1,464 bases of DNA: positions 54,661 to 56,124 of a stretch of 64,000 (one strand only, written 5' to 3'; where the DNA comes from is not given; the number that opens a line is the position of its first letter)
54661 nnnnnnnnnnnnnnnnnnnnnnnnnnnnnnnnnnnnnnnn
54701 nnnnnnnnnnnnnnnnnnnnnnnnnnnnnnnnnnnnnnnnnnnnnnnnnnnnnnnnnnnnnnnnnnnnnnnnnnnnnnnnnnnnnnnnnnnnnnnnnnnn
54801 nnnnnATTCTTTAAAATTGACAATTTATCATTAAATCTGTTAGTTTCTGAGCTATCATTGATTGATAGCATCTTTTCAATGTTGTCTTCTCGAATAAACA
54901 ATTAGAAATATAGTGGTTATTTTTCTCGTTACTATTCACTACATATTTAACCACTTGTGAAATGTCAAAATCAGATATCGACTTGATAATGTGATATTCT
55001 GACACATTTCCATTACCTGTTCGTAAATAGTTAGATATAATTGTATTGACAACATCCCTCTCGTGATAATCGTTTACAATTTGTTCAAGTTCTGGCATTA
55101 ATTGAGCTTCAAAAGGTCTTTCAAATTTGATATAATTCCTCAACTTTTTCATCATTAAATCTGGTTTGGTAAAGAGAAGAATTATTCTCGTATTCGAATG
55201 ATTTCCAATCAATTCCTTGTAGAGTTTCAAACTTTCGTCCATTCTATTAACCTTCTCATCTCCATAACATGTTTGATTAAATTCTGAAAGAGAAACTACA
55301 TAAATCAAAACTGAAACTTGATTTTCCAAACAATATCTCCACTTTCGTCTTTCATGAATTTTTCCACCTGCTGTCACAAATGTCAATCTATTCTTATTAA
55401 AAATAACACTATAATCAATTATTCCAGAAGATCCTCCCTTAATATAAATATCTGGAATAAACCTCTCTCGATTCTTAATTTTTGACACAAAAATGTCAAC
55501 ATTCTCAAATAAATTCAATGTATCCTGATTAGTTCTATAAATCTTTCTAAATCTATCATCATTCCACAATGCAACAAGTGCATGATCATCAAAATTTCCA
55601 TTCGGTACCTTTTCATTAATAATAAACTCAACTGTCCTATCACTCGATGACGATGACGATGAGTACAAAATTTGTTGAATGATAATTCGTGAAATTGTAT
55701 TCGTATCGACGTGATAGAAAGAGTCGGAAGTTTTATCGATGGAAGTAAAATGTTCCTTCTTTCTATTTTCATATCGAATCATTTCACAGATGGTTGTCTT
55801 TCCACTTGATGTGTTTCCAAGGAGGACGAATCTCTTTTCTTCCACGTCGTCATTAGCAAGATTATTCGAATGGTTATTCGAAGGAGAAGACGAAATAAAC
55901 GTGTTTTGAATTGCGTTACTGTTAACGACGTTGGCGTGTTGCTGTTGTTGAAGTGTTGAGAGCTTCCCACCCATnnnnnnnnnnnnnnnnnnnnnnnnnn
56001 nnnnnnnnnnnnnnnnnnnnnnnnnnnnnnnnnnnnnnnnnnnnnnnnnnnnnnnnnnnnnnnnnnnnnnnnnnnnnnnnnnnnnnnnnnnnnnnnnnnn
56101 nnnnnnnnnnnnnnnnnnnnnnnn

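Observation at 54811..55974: G-alpha-like protein with both GTP-hydrolysis residues substituted (switch-II Gln to Lys, switch-I Arg lost) and NKxD to TKPD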

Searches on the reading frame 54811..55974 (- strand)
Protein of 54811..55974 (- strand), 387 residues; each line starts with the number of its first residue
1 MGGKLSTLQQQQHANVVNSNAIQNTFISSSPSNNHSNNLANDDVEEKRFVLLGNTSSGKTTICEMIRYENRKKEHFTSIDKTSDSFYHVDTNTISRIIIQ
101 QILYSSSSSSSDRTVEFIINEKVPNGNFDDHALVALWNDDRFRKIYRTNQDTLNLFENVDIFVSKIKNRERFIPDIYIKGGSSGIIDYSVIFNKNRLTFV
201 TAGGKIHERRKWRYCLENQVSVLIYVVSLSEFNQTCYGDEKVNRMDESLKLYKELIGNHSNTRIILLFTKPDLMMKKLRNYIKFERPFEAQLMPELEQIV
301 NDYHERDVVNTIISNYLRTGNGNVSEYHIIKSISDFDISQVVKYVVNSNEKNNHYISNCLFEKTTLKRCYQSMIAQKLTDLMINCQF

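Call 3: search_protein_families(library=pfam, proteins=[window:54811-55974:-], max_evalue=1)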
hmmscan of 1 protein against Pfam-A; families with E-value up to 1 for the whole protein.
window:54811-55974:- (387 aa): 7 families
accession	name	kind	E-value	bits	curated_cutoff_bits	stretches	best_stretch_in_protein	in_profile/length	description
PF00503.26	G-alpha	-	1.2e-43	150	48.8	1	35-347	7-331/333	G-protein alpha subunit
PF20720.3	nSTAND3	-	5.7e-05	23.3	27.2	1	40-99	10-71/155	Novel STAND NTPase 3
PF00025.27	Arf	-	0.00022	21.2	22.3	1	193-267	56-119/174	ADP-ribosylation factor family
PF13173.12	AAA_14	-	0.058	13.8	27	1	48-103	4-58/129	AAA domain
PF10662.15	PduV-EutP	-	0.062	13.5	21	1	47-72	2-27/143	Ethanolamine utilisation - propanediol utilisation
PF08477.19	Roc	-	0.095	13.4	27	1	49-80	2-33/119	Ras of Complex, Roc, domain of DAPkinase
PF03193.22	RsgA_GTPase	-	0.37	11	30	0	15-71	75-131/174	RsgA GTPase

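Call 4: search_solved_structures(query=window:54814-55974:-, max_evalue=0.01, show_alignments=3)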
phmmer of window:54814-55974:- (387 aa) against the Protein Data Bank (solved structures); distinct sequences matched with E-value up to 0.01: 353 (the best 60 are shown).
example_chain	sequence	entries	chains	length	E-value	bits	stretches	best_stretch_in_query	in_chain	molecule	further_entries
6ne6_A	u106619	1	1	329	2e-16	63.4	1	121-312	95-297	G-protein alpha subunit Galpha7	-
4ekc_A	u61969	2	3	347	3.6e-16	62.6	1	43-279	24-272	Guanine nucleotide-binding protein G(q) subunit alpha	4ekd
7f8w_A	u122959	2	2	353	1.6e-15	60.5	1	42-279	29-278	Guanine nucleotide-binding protein G(q) subunit alpha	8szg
9vaw_A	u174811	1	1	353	2.2e-15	60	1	44-279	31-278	Guanine nucleotide-binding protein G(q) subunit alpha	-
4gnk_A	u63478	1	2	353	2.2e-15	60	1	44-279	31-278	Guanine nucleotide-binding protein G(q) subunit alpha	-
24xb_E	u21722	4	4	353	2.2e-15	60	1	44-279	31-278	Guanine nucleotide-binding protein G(q) subunit alpha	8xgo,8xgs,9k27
8uqn_A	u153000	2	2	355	2.3e-15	59.9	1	44-279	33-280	Guanine nucleotide-binding protein G(q) subunit alpha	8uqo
1zca_A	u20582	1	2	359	2.3e-15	59.9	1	132-281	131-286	G alpha i/12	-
7xow_A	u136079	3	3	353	2.3e-15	59.9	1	45-279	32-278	Guanine nucleotide-binding protein G(q) subunit alpha | Guanine nucleotide-binding protein G(q)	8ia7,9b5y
6vu5_B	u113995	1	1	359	2.3e-15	59.9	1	44-279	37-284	Guanine nucleotide-binding protein G(q) subunit alpha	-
2bcj_Q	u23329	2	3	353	2.4e-15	59.9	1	45-279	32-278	Guanine nucleotide-binding protein G(i) subunit alpha-1, Guanine nucleotide-binding protei | Guanine nucleotide-binding protein G(i) subunit alpha-1,Guanine nuc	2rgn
8jpb_Q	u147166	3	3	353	2.4e-15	59.9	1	45-279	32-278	Guanine nucleotide-binding protein G(q) subunit alpha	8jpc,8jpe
3ah8_A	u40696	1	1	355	2.4e-15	59.9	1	45-279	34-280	Guanine nucleotide-binding protein G(i) subunit alpha-1/Guanine nucleotide-binding protein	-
7sq2_A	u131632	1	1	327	2.4e-15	59.8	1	45-279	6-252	Guanine nucleotide-binding protein G(q) subunit alpha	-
8iys_A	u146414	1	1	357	2.4e-15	59.8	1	45-279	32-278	Guanine nucleotide-binding protein G(q) subunit alpha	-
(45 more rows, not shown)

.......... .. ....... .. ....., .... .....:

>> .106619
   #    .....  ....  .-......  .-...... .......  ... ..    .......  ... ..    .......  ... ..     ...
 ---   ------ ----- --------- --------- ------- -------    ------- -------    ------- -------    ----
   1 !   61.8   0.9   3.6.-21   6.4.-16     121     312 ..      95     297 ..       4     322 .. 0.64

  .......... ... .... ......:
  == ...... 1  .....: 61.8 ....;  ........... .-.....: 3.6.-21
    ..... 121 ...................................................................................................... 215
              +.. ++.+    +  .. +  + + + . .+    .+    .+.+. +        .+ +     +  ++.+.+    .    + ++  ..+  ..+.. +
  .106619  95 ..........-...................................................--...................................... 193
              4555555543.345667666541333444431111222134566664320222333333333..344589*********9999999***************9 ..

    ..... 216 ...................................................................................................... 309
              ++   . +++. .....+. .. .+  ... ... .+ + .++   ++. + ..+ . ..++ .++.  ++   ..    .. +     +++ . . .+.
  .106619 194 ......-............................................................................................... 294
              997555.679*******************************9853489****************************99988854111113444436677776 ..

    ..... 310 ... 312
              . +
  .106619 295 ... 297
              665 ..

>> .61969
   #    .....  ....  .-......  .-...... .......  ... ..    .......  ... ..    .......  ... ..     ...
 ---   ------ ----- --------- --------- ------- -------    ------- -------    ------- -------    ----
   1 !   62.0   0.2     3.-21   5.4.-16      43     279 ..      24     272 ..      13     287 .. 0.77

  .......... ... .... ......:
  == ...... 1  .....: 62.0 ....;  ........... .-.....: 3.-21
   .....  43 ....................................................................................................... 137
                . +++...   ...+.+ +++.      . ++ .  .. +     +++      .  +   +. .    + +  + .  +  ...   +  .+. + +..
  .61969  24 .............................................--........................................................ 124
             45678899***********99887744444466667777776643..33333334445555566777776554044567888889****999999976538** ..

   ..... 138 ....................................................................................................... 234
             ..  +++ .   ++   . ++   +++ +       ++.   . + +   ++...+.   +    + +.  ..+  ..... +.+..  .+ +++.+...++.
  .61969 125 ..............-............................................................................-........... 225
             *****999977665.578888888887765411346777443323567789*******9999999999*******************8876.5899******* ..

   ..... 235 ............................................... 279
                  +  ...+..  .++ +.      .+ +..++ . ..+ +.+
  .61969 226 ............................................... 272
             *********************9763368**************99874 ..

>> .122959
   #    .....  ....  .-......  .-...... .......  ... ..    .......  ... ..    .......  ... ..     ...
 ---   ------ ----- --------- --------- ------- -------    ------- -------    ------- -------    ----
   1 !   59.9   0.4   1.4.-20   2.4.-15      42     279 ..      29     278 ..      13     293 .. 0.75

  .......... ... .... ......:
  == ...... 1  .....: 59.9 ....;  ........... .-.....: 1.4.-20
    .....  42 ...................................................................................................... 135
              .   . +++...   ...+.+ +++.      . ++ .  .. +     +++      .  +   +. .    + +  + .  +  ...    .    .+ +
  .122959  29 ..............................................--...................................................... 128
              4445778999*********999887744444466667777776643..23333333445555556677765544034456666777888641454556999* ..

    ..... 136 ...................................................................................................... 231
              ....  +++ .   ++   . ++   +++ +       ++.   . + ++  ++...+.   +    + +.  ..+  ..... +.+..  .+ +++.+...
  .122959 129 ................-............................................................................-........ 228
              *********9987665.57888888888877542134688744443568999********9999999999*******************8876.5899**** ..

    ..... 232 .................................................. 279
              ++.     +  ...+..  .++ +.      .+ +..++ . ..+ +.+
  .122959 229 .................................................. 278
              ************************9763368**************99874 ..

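Call 6: find_homologous_proteins(query=window:54814-55974:-, max_evalue=0.00001)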
Query window:54814-55974:- (387 aa): 3 proteins with E <= 0.00001 among 1601 candidates.
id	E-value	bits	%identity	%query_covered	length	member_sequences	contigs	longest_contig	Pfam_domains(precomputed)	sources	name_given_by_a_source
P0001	1.8e-252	855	100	100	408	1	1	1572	PF00503.27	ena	-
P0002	2.5e-68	249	54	56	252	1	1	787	PF00503.27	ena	-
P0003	2.1e-9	55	25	60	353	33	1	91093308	PF00025.28,PF00503.27,PF04670.19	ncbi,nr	ncbi:unnamed protein product [Schistosoma guineensis]|nr:unnamed protein product [Schistosoma guinee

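Call 7: list_cluster_members(proteins=[window:54814-55974:-])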
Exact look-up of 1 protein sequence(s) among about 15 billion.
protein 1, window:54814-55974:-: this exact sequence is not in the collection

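Call 9: find_encoding_contigs(protein=P0001, flank=5000)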
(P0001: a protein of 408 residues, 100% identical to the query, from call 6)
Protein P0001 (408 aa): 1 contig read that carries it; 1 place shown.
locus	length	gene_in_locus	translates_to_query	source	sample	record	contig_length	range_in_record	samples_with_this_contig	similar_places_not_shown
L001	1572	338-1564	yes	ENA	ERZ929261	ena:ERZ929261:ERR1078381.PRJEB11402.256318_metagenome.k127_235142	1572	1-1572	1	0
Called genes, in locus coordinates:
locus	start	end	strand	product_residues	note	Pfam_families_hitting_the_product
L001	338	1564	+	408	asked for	PF00503:G-alpha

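Call 10: find_encoding_contigs(protein=P0002, flank=5000)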
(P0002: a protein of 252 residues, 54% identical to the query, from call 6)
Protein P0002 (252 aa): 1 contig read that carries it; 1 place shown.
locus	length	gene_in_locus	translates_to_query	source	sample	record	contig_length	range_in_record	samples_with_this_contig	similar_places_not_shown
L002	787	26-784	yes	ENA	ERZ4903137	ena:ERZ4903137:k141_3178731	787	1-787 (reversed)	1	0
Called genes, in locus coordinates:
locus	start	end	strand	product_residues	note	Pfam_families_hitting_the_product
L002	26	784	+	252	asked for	PF00503:G-alpha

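Call 25: search_protein_representatives(protein=window:54814-55974:-)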
Query: 387 residues. Proteins with E-value up to 0.001 (for the whole library): 3209; up to 1e-10: 425; up to 1e-30: 4. The best 150 are listed.
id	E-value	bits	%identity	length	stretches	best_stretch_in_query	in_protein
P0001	5.7e-253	854.8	100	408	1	1-387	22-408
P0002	7.9e-69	249.0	60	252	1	26-257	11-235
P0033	2.3e-41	158.7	40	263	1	133-383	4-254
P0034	4.4e-37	144.6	37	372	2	132-383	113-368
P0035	1.1e-29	120.2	66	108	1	245-342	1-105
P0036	3.8e-24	102.0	33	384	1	47-370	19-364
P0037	1.2e-20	90.5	33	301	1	122-361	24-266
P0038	2.7e-20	89.4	33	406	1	153-364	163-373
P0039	1.8e-19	86.6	26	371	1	46-363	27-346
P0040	8.9e-19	84.4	33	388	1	134-371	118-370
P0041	1.0e-18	84.1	28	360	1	33-284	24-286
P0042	1.6e-18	83.6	27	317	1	50-321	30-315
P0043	3.2e-18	82.5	31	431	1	142-378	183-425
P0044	5.2e-17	78.5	32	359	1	130-280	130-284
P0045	7.1e-17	78.1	34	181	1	134-280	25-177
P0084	2.2e-14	69.9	26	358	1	118-383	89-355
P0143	2.6e-13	66.4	26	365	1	133-364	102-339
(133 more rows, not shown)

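Call 27: list_cluster_members(proteins=[P0033, P0034, P0036, P0037, P0038, P0039, P0040, P0043, P0084, P0143])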
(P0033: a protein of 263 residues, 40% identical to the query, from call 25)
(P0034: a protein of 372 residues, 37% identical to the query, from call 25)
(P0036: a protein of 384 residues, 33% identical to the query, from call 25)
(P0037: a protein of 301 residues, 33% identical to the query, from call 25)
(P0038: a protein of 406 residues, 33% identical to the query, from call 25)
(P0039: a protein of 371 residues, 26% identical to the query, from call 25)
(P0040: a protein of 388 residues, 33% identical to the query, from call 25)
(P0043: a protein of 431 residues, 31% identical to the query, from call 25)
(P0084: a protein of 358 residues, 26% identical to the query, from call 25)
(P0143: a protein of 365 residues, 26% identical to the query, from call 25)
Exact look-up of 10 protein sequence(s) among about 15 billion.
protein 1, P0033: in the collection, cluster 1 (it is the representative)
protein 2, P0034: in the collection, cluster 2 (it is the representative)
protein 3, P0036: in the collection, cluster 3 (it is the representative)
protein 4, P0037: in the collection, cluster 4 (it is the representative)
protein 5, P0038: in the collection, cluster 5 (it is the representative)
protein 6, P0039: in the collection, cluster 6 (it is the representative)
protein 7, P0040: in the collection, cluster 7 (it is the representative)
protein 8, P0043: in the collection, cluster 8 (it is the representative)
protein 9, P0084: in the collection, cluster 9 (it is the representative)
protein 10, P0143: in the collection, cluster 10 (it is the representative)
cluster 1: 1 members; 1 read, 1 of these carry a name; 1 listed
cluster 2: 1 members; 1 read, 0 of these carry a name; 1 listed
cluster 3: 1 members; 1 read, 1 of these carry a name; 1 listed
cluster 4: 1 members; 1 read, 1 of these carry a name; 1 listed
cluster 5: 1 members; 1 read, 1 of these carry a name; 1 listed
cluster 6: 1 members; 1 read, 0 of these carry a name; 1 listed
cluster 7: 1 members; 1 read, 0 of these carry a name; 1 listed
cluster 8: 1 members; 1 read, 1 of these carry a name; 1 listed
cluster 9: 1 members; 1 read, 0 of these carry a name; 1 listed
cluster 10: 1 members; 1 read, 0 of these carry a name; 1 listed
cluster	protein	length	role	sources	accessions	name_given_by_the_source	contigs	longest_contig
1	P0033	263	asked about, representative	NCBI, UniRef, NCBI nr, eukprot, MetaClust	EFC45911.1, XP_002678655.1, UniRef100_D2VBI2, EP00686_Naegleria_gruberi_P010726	predicted protein [Naegleria gruberi] | Predicted protein n=1 Tax=Naegleria gruberi TaxID=5762 RepID=D2VBI2_NAEGR | uncharacterized protein NAEGRDRAFT_66226 [Naegleria gruberi]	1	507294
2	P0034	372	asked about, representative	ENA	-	-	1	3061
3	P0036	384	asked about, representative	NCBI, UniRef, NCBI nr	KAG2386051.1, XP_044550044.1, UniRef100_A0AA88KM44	hypothetical protein C9374_003200 [Naegleria lovaniensis] | Uncharacterized protein n=1 Tax=Naegleria lovaniensis TaxID=51637 RepID=A0AA88KM44_NAELO | uncharacterized protein C9374_003200 [Naegleria lovaniensis]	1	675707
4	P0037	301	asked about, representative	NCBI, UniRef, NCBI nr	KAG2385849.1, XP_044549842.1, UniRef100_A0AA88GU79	hypothetical protein C9374_002998 [Naegleria lovaniensis] | Uncharacterized protein n=1 Tax=Naegleria lovaniensis TaxID=51637 RepID=A0AA88GU79_NAELO | uncharacterized protein C9374_002998 [Naegleria lovaniensis]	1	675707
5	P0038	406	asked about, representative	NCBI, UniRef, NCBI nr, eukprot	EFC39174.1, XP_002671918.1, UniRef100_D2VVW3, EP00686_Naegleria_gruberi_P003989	predicted protein [Naegleria gruberi] | Predicted protein n=1 Tax=Naegleria gruberi TaxID=5762 RepID=D2VVW3_NAEGR | uncharacterized protein NAEGRDRAFT_73162 [Naegleria gruberi]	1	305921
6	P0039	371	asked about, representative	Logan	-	-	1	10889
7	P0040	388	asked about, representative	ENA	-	-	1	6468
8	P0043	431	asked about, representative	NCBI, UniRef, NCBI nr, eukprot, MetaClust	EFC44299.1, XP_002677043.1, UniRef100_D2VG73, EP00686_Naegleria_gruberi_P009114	predicted protein [Naegleria gruberi] | Predicted protein n=1 Tax=Naegleria gruberi TaxID=5762 RepID=D2VG73_NAEGR | uncharacterized protein NAEGRDRAFT_49275 [Naegleria gruberi]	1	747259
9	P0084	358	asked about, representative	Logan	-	-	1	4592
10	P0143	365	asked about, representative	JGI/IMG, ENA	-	-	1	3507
